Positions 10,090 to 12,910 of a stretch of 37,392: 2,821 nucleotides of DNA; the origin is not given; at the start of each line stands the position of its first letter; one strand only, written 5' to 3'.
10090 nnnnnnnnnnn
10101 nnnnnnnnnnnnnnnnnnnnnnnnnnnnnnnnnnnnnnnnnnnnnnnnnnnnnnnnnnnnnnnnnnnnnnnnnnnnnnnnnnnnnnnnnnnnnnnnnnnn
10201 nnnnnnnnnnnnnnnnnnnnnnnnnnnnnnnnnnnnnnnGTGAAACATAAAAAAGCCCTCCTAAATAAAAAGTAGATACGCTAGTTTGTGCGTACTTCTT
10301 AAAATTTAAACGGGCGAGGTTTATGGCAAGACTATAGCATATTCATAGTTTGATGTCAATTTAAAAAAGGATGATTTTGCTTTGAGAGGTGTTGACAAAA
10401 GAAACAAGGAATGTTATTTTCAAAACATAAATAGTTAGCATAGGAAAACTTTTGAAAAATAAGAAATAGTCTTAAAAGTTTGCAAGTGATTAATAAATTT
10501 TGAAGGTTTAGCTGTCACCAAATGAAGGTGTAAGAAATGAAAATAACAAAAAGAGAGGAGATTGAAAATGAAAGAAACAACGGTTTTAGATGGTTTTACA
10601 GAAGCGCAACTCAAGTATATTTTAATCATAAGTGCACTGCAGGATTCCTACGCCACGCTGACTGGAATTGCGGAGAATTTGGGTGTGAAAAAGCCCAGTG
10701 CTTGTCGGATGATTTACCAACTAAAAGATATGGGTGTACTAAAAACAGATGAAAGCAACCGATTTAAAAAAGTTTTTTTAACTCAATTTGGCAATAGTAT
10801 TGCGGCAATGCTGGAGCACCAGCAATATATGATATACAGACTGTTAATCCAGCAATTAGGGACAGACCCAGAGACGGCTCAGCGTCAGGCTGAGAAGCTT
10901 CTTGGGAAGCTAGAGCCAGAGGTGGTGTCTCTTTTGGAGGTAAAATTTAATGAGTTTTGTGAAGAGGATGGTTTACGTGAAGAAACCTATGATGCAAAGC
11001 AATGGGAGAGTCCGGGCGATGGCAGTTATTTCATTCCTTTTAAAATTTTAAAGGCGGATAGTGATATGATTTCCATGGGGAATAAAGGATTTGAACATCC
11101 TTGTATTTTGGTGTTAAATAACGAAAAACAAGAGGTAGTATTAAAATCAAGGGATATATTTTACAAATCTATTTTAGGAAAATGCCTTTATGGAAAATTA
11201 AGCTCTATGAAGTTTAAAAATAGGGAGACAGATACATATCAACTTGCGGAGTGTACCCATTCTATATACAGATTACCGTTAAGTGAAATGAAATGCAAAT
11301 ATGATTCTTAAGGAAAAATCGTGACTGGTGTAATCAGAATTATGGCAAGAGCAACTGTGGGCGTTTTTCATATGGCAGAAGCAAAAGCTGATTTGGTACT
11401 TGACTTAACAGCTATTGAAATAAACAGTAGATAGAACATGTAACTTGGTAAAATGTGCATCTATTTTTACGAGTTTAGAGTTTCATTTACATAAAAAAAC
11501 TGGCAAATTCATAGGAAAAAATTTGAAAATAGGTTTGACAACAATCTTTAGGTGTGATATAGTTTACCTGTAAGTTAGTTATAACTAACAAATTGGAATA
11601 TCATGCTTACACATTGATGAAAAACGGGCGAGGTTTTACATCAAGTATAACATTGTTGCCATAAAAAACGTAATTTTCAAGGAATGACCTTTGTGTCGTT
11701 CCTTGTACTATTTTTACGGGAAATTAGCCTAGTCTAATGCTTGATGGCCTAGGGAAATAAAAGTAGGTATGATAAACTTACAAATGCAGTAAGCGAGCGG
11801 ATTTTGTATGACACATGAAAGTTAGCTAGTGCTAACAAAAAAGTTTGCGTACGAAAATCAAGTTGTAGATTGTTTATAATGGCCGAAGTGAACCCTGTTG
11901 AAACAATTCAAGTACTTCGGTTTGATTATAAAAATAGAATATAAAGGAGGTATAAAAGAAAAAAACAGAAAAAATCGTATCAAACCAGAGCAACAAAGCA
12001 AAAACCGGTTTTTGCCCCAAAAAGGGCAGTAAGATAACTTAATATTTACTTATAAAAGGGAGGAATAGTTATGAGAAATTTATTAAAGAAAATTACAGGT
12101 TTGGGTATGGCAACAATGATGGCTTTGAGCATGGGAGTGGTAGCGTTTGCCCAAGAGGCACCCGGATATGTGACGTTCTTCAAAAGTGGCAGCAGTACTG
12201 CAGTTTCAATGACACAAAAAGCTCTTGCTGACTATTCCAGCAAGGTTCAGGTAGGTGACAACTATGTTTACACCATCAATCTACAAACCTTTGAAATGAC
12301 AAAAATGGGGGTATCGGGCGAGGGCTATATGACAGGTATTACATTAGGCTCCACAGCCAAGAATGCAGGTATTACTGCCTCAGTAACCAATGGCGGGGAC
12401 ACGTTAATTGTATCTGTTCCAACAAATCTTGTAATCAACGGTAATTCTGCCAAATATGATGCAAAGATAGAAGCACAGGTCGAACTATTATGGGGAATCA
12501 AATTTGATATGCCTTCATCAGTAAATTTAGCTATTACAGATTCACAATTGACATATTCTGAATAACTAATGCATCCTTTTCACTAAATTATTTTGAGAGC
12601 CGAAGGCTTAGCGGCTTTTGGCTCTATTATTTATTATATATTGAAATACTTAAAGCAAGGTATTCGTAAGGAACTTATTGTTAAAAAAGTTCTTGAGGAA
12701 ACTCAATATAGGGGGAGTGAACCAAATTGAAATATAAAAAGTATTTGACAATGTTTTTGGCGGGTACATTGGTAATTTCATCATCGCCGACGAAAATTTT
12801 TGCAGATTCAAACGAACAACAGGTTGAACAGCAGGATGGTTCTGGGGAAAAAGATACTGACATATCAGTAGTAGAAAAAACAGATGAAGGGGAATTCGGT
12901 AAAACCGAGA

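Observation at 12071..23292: Sortase-independent, SLH-anchored Isd-like heme-acquisition locus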

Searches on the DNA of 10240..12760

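Call 83: search_rna_families(source=window, start=10240, end=12760, threshold=evalue, max_evalue=1)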
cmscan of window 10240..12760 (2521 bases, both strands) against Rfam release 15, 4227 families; matches with E-value up to 1: 1.
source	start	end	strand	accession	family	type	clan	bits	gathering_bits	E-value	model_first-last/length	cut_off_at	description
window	11505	11549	-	RF03027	RT-6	Gene; sRNA;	-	18.3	46.7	0.8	27-70/75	no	RT-6 RNA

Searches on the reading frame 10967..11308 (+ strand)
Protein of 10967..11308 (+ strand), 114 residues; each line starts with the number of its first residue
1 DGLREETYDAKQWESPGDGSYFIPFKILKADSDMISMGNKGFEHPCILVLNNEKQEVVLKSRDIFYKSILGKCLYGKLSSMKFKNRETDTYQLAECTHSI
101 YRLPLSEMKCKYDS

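Call 13: search_protein_families(library=pfam, proteins=[window:10967-11308:+], max_evalue=10)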
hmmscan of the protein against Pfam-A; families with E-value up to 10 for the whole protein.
seq(114 aa): 1 family
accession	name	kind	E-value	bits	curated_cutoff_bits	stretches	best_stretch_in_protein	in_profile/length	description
PF05031.18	NEAT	-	6.5e-05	23.8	32.8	1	18-60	5-47/119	Iron Transport-associated domain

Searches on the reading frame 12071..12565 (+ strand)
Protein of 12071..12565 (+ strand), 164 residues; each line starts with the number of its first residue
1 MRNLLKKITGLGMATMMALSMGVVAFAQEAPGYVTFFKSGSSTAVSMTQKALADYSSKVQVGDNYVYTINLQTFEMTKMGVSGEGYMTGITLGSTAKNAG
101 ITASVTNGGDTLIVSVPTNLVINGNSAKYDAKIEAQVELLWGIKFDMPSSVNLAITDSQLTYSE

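Call 3: search_protein_families(library=pfam, proteins=[window:12071-12565:+], max_evalue=0.01)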
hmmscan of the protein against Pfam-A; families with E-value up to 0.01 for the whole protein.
window:12071-12565:+ (164 aa): 0 families

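Call 7: search_protein_families(library=ncbifam, proteins=[window:12071-12565:+], max_evalue=0.01)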
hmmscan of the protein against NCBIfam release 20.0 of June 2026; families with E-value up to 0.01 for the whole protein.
window:12071-12565:+ (164 aa): 1 family
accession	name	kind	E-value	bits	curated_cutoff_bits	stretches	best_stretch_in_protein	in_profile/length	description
NF040942.2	hypo_ExtJ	equivalog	0.0024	18.2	52.5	1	6-65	2-56/77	selenite/tellurite reduction operon protein ExtJ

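Call 13: search_protein_families(library=pfam, proteins=[window:12071-12565:+], max_evalue=10)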
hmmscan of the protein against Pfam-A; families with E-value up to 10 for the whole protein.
window:12071-12565:+ (164 aa): 2 families
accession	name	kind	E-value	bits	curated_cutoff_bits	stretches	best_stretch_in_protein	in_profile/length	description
PF17108.10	HET-S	-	0.01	16.2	24.3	1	53-65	9-21/23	N-terminal small S protein of HET, non-prionic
PF12472.13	DUF3693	-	0.061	13.4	21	1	2-31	19-48/60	Phage related protein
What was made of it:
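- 12071..12565 (+): Secreted 164-aa hemophore-like protein: signal peptide aa 1-28, then one predicted NEAT-fold domain and no anchor. No Pfam hit (calls 3, 13).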

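Call 22: find_homologous_proteins(query=window:12071-12565:+, max_evalue=0.001)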
Query window:12071-12565:+ (164 aa): 18 proteins with E <= 0.001 among 62 candidates.
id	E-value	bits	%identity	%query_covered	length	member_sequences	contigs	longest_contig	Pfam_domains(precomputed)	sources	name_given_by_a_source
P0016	1.2e-96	339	99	100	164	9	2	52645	-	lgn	-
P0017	4.5e-90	317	92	100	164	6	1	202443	-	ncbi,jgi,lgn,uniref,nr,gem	ncbi:hypothetical protein [Anaerotignum sp.]|uniref:hypothetical protein n=1 Tax=Anaerotignum sp. Ta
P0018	2.7e-72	260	76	100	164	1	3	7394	-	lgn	-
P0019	3.8e-72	259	76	100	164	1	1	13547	-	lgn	-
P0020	1.8e-69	250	73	99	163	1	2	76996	-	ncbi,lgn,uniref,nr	ncbi:hypothetical protein [Anaerotignum sp.]|uniref:hypothetical protein n=1 Tax=Anaerotignum sp. Ta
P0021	3.9e-69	249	70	100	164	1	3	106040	-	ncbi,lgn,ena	-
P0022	1.1e-68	248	73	100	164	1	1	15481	-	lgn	-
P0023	6.4e-59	216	66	100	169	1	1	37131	-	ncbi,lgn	ncbi:MAG: hypothetical protein AB7E42_05530 [Anaerotignaceae bacterium]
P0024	1.1e-58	215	66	100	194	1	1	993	-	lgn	-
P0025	2.1e-58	214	66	100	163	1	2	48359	-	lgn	-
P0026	1.6e-57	212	67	100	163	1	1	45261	-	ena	-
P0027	1.7e-57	212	66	100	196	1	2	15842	-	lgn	-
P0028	1.6e-56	208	64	99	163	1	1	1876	-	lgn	-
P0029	1.5e-54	202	63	100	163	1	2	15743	-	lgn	-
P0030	9.5e-54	199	64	100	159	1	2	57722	-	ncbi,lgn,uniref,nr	ncbi:hypothetical protein SDC9_161237 [bioreactor metagenome]|uniref:NEAT domain-containing protein 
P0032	1.3e-51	193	63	98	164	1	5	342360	-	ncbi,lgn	-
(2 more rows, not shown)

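Call 24: search_solved_structures(query=A2, max_evalue=10, show_alignments=2)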
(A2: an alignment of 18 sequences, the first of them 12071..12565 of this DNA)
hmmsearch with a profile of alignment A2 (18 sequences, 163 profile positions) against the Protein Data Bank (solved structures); distinct sequences matched with E-value up to 10: 1.
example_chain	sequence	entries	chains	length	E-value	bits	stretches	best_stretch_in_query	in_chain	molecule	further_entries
4ml9_A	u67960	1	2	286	0.25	14.4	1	75-156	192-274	Uncharacterized protein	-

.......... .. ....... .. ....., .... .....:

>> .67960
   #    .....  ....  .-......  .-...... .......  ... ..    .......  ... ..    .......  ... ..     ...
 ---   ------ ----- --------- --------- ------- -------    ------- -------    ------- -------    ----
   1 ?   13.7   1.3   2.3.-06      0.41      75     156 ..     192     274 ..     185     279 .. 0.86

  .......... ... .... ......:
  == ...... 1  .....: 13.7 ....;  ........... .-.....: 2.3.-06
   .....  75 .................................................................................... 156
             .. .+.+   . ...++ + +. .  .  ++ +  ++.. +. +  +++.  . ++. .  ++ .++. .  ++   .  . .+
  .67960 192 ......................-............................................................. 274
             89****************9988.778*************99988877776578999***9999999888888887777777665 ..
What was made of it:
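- Tried and rejected: The profile of the 164-aa family against PDB sequences found nothing meaningful (call 24).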

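Call 28: find_encoding_contigs(protein=P0032, flank=10000, max_places=1)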
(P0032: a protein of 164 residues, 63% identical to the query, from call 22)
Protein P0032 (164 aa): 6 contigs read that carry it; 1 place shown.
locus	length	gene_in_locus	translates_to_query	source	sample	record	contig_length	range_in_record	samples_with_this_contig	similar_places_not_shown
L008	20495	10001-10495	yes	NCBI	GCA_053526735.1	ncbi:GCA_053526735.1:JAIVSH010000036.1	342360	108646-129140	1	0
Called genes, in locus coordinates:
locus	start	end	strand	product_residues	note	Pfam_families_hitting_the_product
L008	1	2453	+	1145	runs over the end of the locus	PF00989:PAS, PF08447:PAS_3, PF13188:PAS_8 (weak), PF13426:PAS_9, PF08448:PAS_4 (weak), PF00512:HisKA, PF02518:HATPase_c, PF00072:Response_reg, +1 more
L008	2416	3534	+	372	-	PF00072:Response_reg, PF13487:HD_5, PF01966:HD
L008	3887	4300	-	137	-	PF04304:DUF454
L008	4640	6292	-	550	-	PF00664:ABC_membrane, PF00005:ABC_tran, PF02463:SMC_N (weak)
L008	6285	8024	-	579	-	PF00664:ABC_membrane, PF02463:SMC_N (weak), PF00005:ABC_tran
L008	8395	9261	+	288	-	PF01325:Fe_dep_repress (weak)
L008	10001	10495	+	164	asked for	-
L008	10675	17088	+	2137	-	-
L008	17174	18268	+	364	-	PF11545:HemeBinding_Shp, PF05031:NEAT, PF00395:SLH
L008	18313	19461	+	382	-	PF01497:Peripla_BP_2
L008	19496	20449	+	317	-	PF01032:FecCD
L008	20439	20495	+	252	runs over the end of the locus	PF09818:ABC_ATPase (faint), PF00005:ABC_tran, PF02463:SMC_N (faint), PF13175:AAA_15 (weak), PF13304:AAA_21 (faint)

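Call 29: find_encoding_contigs(protein=P0020, flank=10000, max_places=1)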
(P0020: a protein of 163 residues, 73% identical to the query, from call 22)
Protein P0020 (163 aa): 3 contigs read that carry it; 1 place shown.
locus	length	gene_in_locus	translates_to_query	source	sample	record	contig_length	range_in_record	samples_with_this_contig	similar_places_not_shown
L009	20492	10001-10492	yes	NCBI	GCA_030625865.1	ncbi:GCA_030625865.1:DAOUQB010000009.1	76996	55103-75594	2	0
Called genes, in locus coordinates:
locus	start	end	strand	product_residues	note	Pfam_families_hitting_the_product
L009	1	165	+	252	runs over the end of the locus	PF12730:ABC2_membrane_4 (weak)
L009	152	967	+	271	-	PF18218:Spa1_C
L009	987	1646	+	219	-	PF00072:Response_reg, PF00486:Trans_reg_C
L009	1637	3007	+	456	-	PF00512:HisKA, PF13581:HATPase_c_2 (weak), PF02518:HATPase_c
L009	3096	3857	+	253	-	PF00753:Lactamase_B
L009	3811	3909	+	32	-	-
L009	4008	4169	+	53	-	-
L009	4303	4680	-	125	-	PF04304:DUF454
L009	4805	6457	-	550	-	PF00664:ABC_membrane, PF00005:ABC_tran, PF02463:SMC_N (weak)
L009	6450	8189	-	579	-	PF00664:ABC_membrane, PF02463:SMC_N (weak), PF00005:ABC_tran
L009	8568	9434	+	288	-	PF05031:NEAT (faint)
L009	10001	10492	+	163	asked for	-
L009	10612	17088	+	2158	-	PF13287:Fn3_assoc (weak), PF13290:CHB_HEX_C_1 (weak), PF13287:Fn3_assoc, PF13290:CHB_HEX_C_1 (weak), PF13287:Fn3_assoc, PF13290:CHB_HEX_C_1 (weak), PF00395:SLH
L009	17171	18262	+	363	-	PF11545:HemeBinding_Shp, PF05031:NEAT (weak), PF00395:SLH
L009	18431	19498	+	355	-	PF01497:Peripla_BP_2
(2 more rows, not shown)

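Call 30: predict_structure(alignment_id=A2)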
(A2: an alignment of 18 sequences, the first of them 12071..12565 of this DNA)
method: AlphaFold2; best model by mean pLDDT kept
length: 164 residues; sequences in the alignment: 18
mean_pLDDT: 80.1   pTM: 0.73
mean pLDDT of the five models: 80.1, 66.9, 61.9, 59.5, 56.3
residues with pLDDT >= 90: 77; 70-90: 49; 50-70: 11; < 50: 27
segments of 3 or more residues with pLDDT < 50: 1-25
pLDDT, mean of each block of 10 residues (from residue 1): 43 41 59 88 70 90 95 83 88 97 91 96 94 88 84 87 49
secondary structure, 60 per line:
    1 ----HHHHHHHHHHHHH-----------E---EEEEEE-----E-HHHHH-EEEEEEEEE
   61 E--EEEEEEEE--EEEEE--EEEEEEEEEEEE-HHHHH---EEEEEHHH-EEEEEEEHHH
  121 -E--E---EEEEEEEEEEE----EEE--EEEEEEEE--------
elements in order: H5-17 E33-38 H46-50 E52-61 E64-71 E74-78 E81-92 H94-98 E102-106 E111-117 E129-139 E144-146 E149-156
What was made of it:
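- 12071..12565 (+): AF2 model pLDDT 80 (call 30).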

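Call 33: fold_search(model_id=the predicted structure, library=pdb)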
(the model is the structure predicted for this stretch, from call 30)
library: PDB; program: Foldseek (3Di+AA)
matches with E <= 10: 828; with E <= 0.001: 0
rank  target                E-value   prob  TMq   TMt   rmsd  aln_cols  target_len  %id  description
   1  4xs0_C                1.3e-02  0.99  0.36  0.21  12.6       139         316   14  Human methemoglobin in complex with the second and third NEAT domains of IsdH(F365Y/A369F/Y642A) from Staphylococcus a (released 2015-06-03)
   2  9s4k_D                3.7e-02  0.90  0.38  0.34   9.9       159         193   11  Human carboxyhemoglobin bound to Staphylococcus aureus IsdH-N2N3 - 2IsdH:Hbdim complex - 3DVA component 4 left tail (released 2025-11-12)
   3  6fwy_A                3.7e-02  0.89  0.29  0.19   9.0       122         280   16  Thioester domain of the Enterococcus faecium TIE86 protein (released 2018-08-08)
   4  6fwy_C                4.8e-02  0.87  0.29  0.19   9.0       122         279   16  Thioester domain of the Enterococcus faecium TIE86 protein (released 2018-08-08)
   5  3uc2_A                5.0e-02  0.54  0.22  0.27  10.0       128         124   12  Crystal structure of a DUF4426 family protein (PA0388) from Pseudomonas aeruginosa PAO1 at 2.09 A resolution (released 2011-11-23)
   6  9s3p_F                6.6e-02  0.87  0.37  0.21  14.8       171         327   13  Human carboxyhemoglobin bound to Staphylococcus aureus IsdH-N2N3 - 3IsdH(alpha2beta):Hbtet complex (released 2025-11-12)
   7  3uc2_D                6.6e-02  0.51  0.21  0.29  10.3       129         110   13  Crystal structure of a DUF4426 family protein (PA0388) from Pseudomonas aeruginosa PAO1 at 2.09 A resolution (released 2011-11-23)
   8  7lgr                  6.6e-02  0.23  0.16  0.17  16.4       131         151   12  Streptococcus mutans Collagen binding Protein CNM - N2 Domain (released 2022-01-26)
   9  9s3p_G                7.3e-02  0.63  0.31  0.18  15.8       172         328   14  Human carboxyhemoglobin bound to Staphylococcus aureus IsdH-N2N3 - 3IsdH(alpha2beta):Hbtet complex (released 2025-11-12)
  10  3uc2_B                7.3e-02  0.47  0.22  0.27  10.3       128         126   12  Crystal structure of a DUF4426 family protein (PA0388) from Pseudomonas aeruginosa PAO1 at 2.09 A resolution (released 2011-11-23)
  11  3f84_B                9.0e-02  0.11  0.15  0.09  18.1       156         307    9  Structure of fusion complex of major pilin CfaB and major pilin CfaB of CFA/I pilus from ETEC E. coli (released 2009-08-11)
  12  9ll2_A                1.0e-01  0.33  0.18  0.26  12.1       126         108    8  Crystal structure of the Helicobacter pylori copper resistance determinant CrdA in the apo form (released 2025-11-19)
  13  6tb2_D                1.1e-01  0.66  0.34  0.19  10.7       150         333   11  Structure of human haptoglobin-hemoglobin bound to S. aureus IsdH (released 2019-12-18)
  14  6xi1_BBB              1.1e-01  0.54  0.25  0.12  11.6       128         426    9  Crystal structure of tetra-tandem repeat in extending RTX adhesin from Aeromonas hydrophila (released 2020-10-14)
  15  9eq7_B                1.1e-01  0.18  0.17  0.16  17.6       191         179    9  Halobacterium salinarum archaellum filament (released 2024-07-17)
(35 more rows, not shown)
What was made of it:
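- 12071..12565 (+): Foldseek's best hit is IsdH NEAT, prob 0.99, E 0.013 (call 33).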

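Call 75: find_encoding_contigs(protein=P0016, flank=3000, max_places=4)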
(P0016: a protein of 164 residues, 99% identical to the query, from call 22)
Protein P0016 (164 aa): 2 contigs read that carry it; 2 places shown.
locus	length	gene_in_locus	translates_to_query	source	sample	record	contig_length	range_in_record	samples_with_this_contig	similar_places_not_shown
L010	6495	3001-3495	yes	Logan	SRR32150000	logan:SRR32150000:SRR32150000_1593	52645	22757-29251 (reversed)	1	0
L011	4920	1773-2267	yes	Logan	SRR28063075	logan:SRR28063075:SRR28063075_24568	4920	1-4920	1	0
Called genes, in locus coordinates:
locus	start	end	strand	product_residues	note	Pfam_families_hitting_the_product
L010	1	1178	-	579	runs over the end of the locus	PF00664:ABC_membrane, PF02463:SMC_N (weak), PF00005:ABC_tran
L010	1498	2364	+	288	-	PF01325:Fe_dep_repress (weak)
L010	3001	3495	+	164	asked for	-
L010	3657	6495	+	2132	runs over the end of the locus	PF13287:Fn3_assoc (weak), PF13290:CHB_HEX_C_1 (weak), PF13287:Fn3_assoc, PF13290:CHB_HEX_C_1 (weak), PF00395:SLH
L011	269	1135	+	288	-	PF01325:Fe_dep_repress (weak)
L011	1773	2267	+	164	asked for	-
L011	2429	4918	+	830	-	?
